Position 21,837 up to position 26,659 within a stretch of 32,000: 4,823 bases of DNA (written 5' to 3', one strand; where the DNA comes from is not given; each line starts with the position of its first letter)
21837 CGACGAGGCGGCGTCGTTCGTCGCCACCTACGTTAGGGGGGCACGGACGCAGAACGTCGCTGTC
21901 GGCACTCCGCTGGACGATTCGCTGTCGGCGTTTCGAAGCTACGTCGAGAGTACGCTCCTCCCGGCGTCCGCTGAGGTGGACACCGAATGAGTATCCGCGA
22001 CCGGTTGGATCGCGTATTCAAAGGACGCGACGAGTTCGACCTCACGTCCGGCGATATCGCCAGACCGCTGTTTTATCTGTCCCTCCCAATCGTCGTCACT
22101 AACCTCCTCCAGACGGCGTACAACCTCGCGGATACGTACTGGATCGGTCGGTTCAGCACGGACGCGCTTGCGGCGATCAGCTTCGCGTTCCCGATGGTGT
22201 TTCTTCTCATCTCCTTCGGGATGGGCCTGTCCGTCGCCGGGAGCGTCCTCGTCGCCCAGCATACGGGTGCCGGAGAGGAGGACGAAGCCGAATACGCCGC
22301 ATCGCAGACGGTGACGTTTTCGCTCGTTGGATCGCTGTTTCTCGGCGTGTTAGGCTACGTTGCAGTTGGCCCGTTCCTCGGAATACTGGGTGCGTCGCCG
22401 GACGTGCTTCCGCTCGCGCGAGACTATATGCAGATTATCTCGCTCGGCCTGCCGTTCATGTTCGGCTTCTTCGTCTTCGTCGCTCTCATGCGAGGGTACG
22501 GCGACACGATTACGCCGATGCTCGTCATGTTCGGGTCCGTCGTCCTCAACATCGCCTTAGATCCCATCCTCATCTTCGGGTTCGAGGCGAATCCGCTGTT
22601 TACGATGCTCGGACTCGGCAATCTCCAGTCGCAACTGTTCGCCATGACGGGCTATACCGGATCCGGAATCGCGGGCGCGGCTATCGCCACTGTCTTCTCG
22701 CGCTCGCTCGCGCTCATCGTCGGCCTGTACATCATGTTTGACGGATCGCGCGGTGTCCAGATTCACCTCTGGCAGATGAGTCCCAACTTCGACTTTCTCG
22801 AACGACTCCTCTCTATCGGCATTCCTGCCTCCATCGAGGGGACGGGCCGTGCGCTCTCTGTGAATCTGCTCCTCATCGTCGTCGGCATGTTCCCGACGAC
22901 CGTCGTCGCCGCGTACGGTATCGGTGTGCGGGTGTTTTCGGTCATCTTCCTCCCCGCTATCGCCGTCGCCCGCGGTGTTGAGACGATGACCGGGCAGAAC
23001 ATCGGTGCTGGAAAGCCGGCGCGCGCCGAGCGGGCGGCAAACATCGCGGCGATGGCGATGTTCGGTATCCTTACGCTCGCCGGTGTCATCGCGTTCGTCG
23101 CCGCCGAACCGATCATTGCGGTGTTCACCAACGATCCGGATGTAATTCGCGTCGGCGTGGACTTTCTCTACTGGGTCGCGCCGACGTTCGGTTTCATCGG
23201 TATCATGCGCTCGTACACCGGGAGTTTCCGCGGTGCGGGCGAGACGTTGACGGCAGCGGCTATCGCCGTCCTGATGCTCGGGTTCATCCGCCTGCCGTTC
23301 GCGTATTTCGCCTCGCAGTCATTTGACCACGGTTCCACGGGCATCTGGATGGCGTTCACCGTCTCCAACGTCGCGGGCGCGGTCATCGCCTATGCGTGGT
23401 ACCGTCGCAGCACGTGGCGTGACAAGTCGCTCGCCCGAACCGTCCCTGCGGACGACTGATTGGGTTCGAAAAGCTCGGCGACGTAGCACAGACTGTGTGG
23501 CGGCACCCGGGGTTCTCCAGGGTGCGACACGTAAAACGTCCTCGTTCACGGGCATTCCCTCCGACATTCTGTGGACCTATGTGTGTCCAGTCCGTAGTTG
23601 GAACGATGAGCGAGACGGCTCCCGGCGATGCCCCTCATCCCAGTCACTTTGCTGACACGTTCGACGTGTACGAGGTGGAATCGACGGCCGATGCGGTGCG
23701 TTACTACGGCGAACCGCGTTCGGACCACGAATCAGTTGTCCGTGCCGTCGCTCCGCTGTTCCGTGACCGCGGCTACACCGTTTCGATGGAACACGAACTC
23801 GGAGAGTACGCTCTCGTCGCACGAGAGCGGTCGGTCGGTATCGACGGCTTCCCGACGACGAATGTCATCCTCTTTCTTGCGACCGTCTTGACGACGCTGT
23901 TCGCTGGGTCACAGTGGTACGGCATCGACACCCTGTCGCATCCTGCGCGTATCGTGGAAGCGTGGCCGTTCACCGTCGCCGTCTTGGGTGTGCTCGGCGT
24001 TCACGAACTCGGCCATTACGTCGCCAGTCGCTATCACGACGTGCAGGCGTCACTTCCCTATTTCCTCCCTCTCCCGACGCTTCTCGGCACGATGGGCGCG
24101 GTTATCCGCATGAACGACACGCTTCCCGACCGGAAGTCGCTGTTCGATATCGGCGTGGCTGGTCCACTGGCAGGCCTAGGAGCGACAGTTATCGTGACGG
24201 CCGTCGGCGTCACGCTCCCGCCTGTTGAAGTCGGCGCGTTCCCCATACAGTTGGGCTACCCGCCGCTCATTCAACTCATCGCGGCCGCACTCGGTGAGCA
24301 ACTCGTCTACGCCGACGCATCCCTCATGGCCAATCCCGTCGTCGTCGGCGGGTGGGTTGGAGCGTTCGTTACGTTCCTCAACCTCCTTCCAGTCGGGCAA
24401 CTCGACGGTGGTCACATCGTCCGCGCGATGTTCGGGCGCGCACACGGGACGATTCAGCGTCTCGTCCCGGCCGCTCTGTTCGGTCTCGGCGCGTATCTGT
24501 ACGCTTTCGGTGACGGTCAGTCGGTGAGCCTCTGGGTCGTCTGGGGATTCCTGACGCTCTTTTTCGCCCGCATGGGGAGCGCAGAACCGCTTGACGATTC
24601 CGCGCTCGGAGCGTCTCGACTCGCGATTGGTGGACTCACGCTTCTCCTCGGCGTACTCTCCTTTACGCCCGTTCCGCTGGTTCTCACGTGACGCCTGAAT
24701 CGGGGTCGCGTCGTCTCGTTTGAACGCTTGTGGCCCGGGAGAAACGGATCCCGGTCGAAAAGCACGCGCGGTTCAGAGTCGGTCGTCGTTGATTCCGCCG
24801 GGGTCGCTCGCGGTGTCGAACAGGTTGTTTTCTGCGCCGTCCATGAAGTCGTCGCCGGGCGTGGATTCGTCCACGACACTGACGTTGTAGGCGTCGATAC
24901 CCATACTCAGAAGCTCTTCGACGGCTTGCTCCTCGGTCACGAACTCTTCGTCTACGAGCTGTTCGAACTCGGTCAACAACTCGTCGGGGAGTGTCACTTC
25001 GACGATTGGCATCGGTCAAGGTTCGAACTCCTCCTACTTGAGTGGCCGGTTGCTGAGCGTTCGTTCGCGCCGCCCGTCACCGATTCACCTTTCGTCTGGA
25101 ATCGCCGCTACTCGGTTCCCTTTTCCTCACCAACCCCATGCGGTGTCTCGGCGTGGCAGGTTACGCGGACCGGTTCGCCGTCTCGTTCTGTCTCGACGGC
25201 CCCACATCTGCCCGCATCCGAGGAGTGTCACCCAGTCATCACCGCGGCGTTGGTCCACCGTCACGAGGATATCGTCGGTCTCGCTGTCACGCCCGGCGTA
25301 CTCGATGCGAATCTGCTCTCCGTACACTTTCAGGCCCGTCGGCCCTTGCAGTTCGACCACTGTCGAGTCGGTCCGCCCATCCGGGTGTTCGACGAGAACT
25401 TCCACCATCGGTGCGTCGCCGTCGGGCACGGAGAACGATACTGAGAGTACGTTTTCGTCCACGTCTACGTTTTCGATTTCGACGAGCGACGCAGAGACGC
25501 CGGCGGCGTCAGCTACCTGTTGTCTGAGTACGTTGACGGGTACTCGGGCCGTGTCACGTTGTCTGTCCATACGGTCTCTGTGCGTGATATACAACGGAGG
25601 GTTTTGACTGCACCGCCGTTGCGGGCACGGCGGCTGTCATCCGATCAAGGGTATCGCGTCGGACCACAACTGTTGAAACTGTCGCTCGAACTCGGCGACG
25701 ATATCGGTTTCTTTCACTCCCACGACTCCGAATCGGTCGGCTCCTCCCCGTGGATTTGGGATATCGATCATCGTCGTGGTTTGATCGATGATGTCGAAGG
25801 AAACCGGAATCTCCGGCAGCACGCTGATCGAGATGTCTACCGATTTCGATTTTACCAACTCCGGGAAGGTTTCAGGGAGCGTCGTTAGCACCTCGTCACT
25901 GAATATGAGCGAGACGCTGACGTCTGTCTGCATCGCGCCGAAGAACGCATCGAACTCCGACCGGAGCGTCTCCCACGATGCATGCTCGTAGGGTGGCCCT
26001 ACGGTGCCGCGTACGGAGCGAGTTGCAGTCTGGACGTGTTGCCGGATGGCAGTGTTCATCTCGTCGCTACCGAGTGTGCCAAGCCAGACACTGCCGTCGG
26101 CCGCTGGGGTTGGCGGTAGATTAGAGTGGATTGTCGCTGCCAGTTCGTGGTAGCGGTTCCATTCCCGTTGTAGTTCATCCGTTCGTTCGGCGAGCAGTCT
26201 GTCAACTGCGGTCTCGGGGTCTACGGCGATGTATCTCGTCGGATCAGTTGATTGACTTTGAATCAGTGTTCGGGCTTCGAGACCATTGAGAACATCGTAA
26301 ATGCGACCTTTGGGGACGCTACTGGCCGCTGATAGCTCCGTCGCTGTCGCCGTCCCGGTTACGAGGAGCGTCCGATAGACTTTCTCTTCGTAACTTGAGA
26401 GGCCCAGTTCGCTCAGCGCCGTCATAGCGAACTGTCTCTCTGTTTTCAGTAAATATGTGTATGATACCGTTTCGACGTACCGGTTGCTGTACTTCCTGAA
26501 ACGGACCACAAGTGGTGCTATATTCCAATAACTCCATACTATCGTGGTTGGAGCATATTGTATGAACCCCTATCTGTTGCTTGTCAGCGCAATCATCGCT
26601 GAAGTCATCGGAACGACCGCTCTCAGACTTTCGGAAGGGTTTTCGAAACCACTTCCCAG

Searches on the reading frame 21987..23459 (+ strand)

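Call 90: search_protein_families(library=pfam, proteins=[window:21987-23459:+], max_evalue=0.00001)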
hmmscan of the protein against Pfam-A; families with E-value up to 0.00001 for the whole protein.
window:21987-23459:+ (490 aa): 1 family
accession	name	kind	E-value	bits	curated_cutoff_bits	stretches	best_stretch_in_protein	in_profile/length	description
PF01554.23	MatE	-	3.2e-63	212.6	24.9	2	34-194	1-161/161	MatE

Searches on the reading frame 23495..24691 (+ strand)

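Call 90: search_protein_families(library=pfam, proteins=[window:23495-24691:+], max_evalue=0.00001)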
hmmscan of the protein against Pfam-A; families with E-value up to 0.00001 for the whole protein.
window:23495-24691:+ (398 aa): 1 family
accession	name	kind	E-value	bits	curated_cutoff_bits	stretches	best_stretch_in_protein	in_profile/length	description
PF02163.28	Peptidase_M50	-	5.6e-22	78.6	27.2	1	159-320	2-201/221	Peptidase family M50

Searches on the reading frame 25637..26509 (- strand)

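Call 90: search_protein_families(library=pfam, proteins=[window:25637-26509:-], max_evalue=0.00001)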
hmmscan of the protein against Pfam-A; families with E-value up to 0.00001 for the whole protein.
window:25637-26509:- (290 aa): 2 families
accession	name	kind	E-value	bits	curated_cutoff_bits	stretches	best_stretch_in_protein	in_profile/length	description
PF24217.1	DUF7436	-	5.1e-53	179.6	34.2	1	137-288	2-153/153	Family of unknown function (DUF7436)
PF01978.25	TrmB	-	6.3e-19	68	25.6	1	32-99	1-68/68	Sugar-specific transcriptional regulator TrmB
